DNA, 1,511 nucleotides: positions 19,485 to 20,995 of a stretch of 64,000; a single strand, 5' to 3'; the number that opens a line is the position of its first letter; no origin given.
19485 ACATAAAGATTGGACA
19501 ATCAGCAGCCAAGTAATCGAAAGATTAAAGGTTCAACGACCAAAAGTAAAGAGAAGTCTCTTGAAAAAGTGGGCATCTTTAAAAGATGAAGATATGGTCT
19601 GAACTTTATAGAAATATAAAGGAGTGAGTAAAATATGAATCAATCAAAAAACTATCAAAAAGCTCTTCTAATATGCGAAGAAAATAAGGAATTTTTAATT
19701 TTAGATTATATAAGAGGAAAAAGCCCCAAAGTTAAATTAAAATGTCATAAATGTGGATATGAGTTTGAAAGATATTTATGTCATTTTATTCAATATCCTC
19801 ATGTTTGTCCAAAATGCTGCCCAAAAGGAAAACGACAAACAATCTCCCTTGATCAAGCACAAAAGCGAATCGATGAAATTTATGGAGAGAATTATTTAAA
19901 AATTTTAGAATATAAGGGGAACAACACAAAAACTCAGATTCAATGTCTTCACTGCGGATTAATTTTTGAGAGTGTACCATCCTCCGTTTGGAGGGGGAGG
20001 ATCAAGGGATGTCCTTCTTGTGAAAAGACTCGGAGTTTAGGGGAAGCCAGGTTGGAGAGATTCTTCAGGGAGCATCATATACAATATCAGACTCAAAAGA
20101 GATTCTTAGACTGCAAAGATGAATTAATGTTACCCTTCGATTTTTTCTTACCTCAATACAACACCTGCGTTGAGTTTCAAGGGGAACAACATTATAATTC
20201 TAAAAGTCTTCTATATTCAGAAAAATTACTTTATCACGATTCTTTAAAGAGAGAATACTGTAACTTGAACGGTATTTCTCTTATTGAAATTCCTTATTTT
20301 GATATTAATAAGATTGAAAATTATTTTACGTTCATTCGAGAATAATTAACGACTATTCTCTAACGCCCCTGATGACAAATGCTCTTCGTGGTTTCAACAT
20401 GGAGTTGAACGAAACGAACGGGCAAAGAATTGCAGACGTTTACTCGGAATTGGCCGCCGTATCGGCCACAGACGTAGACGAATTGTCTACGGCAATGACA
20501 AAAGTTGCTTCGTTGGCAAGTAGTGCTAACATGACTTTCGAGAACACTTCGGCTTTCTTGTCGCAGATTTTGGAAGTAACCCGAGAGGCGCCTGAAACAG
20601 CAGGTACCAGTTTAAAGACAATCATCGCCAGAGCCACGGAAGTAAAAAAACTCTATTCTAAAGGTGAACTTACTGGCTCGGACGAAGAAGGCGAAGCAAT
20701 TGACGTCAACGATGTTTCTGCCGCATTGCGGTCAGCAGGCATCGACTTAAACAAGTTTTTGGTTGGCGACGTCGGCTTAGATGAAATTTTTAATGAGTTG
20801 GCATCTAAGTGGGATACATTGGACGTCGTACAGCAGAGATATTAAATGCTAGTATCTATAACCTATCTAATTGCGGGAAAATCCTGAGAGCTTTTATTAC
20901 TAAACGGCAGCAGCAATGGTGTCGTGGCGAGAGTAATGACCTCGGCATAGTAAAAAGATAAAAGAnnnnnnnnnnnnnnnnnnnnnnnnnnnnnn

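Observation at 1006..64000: Seven group I introns plus one intein in a single 64-kb phage window, carrying four homing-endonuclease families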

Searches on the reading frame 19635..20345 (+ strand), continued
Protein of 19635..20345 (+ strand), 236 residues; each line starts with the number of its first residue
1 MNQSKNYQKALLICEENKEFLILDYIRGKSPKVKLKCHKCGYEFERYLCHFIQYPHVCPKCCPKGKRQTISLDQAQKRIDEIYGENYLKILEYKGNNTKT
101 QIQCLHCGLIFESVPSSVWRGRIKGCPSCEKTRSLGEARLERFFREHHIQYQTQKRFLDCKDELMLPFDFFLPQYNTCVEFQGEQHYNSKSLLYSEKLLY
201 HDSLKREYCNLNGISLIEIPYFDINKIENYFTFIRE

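Call 54: fold_search(model_id=the predicted structure, library=pdb)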
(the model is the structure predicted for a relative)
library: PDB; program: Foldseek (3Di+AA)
matches with E <= 10: 929; with E <= 0.001: 0
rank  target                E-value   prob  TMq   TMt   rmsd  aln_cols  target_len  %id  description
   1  1cw0_A                3.0e-02  1.00  0.29  0.43   4.0       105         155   13  CRYSTAL STRUCTURE ANALYSIS OF VERY SHORT PATCH REPAIR (VSR) ENDONUCLEASE IN COMPLEX WITH A DUPLEX DNA (released 1999-12-12)
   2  1vsr                  3.0e-02  0.99  0.25  0.42   4.1        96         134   14  VERY SHORT PATCH REPAIR (VSR) ENDONUCLEASE FROM ESCHERICHIA COLI (released 1999-10-27)
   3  9i05_Xr               3.0e-02  0.99  0.30  0.16  14.5       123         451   13  Cryo-EM structure of the large subunit of the mitochondrial ribosome from Toxoplasma gondii (released 2025-06-11)
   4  9g6k_L9               4.5e-02  1.00  0.32  0.17   5.2       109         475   13  LSU structure derived from the LSU sample of the mitoribosome from T. gondii. (released 2024-12-11)
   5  9g6k_Li               5.1e-02  1.00  0.30  0.16   4.1        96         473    9  LSU structure derived from the LSU sample of the mitoribosome from T. gondii. (released 2024-12-11)
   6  9i05_Xg               5.4e-02  0.99  0.32  0.17   5.0       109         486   13  Cryo-EM structure of the large subunit of the mitochondrial ribosome from Toxoplasma gondii (released 2025-06-11)
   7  6yxx_E2               6.9e-02  0.60  0.22  0.15   9.0       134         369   16  State A of the Trypanosoma brucei mitoribosomal large subunit assembly intermediate (released 2020-10-14)
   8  2y7j_B                1.3e-01  0.08  0.13  0.11  20.3       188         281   12  Structure of human phosphorylase kinase, gamma 2 (released 2011-02-09)
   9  9i05_Xl               1.5e-01  0.63  0.23  0.14   9.6       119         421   10  Cryo-EM structure of the large subunit of the mitochondrial ribosome from Toxoplasma gondii (released 2025-06-11)
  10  6z1p_AS               1.8e-01  0.97  0.24  0.08   3.4        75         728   15  Structure of the mitochondrial ribosome from Tetrahymena thermophila (released 2020-06-24)
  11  5ygf_A                1.8e-01  0.13  0.12  0.13  15.1       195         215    7  Crystal structure of Drosophila melanogaster Papi extended Tudor domain (D287A) in complex with Piwi N-terminal R10-un (released 2018-03-14)
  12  1t0f_B                1.9e-01  0.63  0.31  0.28  14.3       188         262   14  Crystal Structure of the TnsA/TnsC(504-555) complex (released 2004-11-09)
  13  3fov                  2.2e-01  0.35  0.19  0.34   6.2        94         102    7  Crystal structure of protein RPA0323 of unknown function from Rhodopseudomonas palustris (released 2009-01-13)
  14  9fxk_G                2.2e-01  0.25  0.11  0.17   9.9        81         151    9  Transcription repressor NrdR from E. coli, AMPPNP/ATP-bound state (released 2025-03-19)
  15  2y7j_A                2.2e-01  0.07  0.13  0.11  18.9       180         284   12  Structure of human phosphorylase kinase, gamma 2 (released 2011-02-09)
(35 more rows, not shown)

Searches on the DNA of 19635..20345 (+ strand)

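Call 49: search_rna_families(source=L004, threshold=evalue, max_evalue=1)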
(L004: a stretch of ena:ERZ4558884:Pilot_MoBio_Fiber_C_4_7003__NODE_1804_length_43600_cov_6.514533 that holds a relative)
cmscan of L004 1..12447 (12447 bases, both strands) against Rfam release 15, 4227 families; matches with E-value up to 1: 4.
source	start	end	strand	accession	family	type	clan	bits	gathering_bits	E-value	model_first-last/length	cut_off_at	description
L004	9704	9987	+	RF00028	Intron_gpI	Intron;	-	79.2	50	3.4e-19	1-253/253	no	Group I catalytic intron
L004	11326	11622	+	RF00028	Intron_gpI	Intron;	-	57.2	50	1.4e-12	1-253/253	no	Group I catalytic intron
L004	10946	11262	+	RF00028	Intron_gpI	Intron;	-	27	50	0.0015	1-253/253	no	Group I catalytic intron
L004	9586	9695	+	RF00140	Alpha_RBS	Cis-reg;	-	25.8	38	0.013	1-110/110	no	Alpha operon ribosome binding site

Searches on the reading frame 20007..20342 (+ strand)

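Call 40: search_protein_families(library=pfam, proteins=[window:20007-20342:+], max_evalue=10)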
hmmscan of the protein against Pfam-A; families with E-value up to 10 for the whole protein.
seq(112 aa): 1 family
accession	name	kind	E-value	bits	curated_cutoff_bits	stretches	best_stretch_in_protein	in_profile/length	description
PF08373.16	RAP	-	0.0053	17.2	24.2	1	55-104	1-46/58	RAP domain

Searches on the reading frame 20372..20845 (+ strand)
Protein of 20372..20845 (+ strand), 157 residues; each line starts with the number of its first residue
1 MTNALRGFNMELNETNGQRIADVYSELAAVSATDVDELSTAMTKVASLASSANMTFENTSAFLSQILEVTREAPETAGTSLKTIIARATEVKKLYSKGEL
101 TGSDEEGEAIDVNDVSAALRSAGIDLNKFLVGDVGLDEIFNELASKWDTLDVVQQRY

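Call 10: search_protein_families(library=phrogs, proteins=[window:20372-20845:+], max_evalue=0.001)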
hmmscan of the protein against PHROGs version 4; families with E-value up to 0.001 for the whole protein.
window:20372-20845:+ (157 aa): 14 families
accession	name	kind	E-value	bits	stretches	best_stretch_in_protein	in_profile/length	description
phrog_34405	-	tail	8.9e-14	50.3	1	4-155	258-404/2675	tail length tape measure protein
phrog_28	-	tail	1.2e-11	44.9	1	1-101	368-457/1228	tail length tape measure protein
phrog_4211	-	tail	1.1e-10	40.2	1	5-156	700-831/2625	tail length tape measure protein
phrog_1533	-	tail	3.3e-10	39.1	1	1-87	337-420/1688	tail length tape measure protein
phrog_9696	-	tail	3e-08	32.9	1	1-122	165-287/1415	tail length tape measure protein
phrog_167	-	tail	7.8e-08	31.5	1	1-89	369-454/1555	tail length tape measure protein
phrog_5218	-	unknown function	4.4e-07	29.4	1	1-87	315-398/1599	-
phrog_1293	-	tail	5.1e-07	28.9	1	1-87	273-363/1424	tail length tape measure protein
phrog_4704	-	tail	1.1e-06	28.6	1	1-86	303-385/625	tail length tape measure protein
phrog_5448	-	tail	4.4e-06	24.8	1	32-156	414-517/3103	tail length tape measure protein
phrog_14917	-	tail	4.5e-06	25.3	1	1-127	420-547/2249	tail length tape measure protein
phrog_28420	-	tail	1.6e-05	24.2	1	2-90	143-228/906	tail length tape measure protein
phrog_991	-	tail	6.9e-05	21.5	1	2-88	385-468/1966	tail length tape measure protein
phrog_1272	-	tail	0.00035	19.4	1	2-154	348-478/1606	tail length tape measure protein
